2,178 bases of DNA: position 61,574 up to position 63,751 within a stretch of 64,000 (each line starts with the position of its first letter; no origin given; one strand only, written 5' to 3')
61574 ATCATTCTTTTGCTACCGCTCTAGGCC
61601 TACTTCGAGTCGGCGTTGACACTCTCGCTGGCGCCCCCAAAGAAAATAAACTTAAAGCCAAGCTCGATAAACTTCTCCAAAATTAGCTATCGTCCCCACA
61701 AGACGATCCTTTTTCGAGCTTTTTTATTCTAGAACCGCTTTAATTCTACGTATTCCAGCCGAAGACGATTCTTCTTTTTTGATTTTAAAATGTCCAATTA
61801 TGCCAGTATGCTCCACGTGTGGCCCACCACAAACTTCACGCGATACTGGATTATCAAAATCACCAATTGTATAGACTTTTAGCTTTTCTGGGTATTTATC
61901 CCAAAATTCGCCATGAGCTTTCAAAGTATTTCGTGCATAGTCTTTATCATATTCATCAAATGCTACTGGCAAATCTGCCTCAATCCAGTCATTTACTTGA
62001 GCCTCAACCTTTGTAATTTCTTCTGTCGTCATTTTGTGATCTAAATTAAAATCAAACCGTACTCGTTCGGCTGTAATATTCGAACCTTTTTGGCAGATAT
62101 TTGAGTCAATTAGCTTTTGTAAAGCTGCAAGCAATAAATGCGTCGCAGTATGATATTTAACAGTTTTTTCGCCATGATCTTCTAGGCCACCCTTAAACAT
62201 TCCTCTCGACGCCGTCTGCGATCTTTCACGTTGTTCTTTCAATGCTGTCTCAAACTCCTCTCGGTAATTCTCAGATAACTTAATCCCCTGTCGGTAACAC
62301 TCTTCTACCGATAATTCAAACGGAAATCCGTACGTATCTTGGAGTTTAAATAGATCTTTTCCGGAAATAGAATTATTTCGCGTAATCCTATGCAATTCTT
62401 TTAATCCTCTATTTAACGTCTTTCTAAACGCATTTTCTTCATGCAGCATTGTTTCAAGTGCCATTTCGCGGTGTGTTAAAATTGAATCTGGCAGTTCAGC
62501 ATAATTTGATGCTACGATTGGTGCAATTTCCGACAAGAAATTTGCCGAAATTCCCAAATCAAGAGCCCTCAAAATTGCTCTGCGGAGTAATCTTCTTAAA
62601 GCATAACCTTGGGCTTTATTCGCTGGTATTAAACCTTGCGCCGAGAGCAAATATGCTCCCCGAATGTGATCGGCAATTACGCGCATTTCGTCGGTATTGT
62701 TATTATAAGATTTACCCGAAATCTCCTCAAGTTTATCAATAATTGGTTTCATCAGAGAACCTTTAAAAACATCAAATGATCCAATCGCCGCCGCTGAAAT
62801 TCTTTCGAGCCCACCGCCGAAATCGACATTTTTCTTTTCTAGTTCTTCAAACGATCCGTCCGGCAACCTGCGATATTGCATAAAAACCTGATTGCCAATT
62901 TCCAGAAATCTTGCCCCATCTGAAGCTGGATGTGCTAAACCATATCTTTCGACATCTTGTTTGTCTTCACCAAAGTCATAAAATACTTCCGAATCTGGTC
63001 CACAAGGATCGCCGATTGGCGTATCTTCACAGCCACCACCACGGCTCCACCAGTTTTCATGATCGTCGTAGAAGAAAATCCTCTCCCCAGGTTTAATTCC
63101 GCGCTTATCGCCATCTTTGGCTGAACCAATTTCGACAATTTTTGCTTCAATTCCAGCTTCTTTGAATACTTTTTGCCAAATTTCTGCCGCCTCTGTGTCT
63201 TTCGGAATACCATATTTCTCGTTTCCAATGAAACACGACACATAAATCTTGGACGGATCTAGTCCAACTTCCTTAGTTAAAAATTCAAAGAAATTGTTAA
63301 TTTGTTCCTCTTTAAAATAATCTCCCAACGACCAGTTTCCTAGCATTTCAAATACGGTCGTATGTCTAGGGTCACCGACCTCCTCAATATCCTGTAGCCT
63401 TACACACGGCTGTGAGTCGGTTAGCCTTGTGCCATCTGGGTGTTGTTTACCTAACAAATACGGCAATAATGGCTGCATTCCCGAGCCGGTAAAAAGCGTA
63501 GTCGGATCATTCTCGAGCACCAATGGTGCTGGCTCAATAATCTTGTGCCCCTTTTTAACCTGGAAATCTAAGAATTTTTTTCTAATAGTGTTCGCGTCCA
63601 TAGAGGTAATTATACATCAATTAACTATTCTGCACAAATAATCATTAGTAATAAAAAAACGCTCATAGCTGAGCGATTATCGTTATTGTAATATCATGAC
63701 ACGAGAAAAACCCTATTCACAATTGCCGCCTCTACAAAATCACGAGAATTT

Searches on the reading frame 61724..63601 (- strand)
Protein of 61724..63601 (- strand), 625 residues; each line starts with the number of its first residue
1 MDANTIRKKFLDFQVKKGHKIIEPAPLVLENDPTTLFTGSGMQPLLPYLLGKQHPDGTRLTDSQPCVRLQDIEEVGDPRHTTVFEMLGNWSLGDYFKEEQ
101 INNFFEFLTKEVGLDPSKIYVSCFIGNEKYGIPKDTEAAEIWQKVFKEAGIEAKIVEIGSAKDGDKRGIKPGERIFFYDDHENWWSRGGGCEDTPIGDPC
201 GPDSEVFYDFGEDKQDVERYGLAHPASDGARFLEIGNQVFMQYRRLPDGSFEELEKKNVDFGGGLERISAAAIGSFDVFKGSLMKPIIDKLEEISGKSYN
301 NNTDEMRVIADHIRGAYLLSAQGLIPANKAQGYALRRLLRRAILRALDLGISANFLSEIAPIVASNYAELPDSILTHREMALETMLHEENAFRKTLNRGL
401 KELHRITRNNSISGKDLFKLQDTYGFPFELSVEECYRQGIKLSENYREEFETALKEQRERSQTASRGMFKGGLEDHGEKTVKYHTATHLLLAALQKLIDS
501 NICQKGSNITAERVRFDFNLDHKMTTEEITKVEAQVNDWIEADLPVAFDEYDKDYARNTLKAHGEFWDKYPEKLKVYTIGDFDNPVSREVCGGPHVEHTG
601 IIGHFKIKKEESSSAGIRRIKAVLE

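Call 66: search_protein_families(library=pfam, proteins=[window:61724-63601:-], max_evalue=0.001)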
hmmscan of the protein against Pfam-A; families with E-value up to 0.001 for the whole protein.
window:61724-63601:- (625 aa): 2 families
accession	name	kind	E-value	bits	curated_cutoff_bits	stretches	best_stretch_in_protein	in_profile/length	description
PF01411.24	tRNA-synt_2c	-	4.2e-108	362.7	30.3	1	6-482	2-447/552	tRNA synthetases class II (A)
PF07973.19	tRNA_SAD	-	2.1e-15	56.9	24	1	575-620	2-43/44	Threonyl and Alanyl tRNA synthetase second additional domain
